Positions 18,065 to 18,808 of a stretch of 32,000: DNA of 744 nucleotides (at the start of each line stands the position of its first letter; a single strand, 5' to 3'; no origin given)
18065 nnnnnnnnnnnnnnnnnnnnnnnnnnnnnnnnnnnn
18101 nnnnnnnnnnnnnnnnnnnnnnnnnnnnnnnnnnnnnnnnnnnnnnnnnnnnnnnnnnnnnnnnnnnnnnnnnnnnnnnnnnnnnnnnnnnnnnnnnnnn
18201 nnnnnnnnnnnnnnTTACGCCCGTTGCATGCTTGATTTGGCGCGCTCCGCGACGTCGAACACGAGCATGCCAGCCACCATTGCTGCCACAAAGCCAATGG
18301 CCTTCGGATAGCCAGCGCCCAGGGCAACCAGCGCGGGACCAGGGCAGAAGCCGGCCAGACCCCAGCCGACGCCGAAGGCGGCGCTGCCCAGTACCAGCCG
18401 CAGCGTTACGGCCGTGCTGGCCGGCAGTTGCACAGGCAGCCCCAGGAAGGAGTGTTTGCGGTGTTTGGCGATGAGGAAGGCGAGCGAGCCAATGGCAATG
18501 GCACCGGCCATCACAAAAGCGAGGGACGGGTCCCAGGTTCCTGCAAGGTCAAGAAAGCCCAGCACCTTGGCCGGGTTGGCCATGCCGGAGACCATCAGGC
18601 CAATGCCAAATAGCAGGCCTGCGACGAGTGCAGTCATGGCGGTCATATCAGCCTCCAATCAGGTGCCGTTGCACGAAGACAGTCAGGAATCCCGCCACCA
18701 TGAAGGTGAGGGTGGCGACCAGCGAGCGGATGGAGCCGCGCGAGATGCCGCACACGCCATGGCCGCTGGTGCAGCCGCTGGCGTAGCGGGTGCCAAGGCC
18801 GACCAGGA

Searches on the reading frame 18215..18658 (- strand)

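Call 11: search_protein_families(library=pfam, proteins=[window:18215-18658:-], max_evalue=0.001)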
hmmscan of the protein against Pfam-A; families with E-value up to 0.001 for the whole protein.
window:18215-18658:- (147 aa): 2 families
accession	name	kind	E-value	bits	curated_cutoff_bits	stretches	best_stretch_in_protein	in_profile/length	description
PF20398.3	DUF6691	-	1.4e-55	187.9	27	1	5-142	1-138/142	Family of unknown function (DUF6691)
PF04143.19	Sulf_transp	-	4.4e-06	26.9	27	1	44-134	19-103/310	Sulphur transport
